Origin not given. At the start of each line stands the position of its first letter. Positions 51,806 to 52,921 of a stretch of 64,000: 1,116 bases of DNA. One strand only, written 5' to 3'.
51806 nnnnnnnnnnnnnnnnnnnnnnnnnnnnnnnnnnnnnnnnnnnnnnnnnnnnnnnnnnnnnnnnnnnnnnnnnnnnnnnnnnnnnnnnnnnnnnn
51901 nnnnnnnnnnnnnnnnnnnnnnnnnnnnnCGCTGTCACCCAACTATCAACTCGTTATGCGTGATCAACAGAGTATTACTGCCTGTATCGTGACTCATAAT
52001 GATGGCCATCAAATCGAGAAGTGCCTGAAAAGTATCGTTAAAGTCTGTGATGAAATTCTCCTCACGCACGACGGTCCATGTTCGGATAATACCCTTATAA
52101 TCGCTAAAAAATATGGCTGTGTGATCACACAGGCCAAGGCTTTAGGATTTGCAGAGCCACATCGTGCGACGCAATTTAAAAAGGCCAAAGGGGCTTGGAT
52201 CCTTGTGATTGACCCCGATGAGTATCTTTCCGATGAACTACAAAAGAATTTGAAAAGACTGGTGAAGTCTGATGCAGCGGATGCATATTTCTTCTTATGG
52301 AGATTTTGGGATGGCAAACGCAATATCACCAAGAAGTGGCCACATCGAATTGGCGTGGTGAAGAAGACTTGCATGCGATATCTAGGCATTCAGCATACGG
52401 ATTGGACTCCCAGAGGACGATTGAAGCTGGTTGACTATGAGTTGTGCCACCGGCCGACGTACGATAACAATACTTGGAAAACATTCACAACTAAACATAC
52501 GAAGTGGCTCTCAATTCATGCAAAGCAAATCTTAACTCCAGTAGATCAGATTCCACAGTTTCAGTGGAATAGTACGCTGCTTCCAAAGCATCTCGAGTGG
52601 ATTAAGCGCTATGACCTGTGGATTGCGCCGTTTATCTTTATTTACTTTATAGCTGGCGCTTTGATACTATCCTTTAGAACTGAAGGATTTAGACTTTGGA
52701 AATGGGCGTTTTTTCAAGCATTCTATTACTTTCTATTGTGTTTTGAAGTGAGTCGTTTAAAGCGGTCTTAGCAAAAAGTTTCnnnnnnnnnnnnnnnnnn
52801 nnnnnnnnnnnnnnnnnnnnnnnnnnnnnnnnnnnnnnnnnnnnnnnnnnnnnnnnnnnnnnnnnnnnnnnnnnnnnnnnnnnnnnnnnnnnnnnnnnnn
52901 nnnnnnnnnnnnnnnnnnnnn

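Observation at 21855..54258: A second GT-C-like paralog family is defined by a conserved '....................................' N-terminal loop.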

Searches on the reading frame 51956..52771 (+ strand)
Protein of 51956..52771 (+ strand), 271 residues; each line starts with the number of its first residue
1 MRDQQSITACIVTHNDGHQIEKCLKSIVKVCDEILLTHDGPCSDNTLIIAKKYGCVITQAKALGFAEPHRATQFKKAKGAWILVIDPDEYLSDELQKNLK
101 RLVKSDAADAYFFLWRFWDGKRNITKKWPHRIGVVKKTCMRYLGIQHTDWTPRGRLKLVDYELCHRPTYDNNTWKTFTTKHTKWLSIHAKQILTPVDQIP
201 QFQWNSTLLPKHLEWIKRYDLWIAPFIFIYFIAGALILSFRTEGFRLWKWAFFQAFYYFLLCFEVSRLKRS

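Call 31: search_protein_families(library=pfam, proteins=[window:51956-52771:+], max_evalue=0.001)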
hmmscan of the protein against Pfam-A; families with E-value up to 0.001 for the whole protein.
window:51956-52771:+ (271 aa): 1 family
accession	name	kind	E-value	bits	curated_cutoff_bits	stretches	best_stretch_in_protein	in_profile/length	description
PF00535.33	Glycos_transf_2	-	2.1e-12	47.7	23.3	1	9-131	2-135/168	Glycosyl transferase family 2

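Call 55: search_protein_families(library=ncbifam, proteins=[window:51956-52771:+], max_evalue=0.00001)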
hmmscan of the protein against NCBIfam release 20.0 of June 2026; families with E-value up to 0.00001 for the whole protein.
window:51956-52771:+ (271 aa): 2 families
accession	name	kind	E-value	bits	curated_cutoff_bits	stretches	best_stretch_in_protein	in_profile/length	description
TIGR04195.1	S_glycosyl_SunS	equivalog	1.4e-07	30.7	350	1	3-102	55-154/421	SunS family peptide S-glycosyltransferase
TIGR04283.1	glyco_like_mftF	equivalog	4.5e-07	29.7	182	1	11-119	5-113/221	TIGR04283 family arsenosugar biosynthesis glycosyltransferase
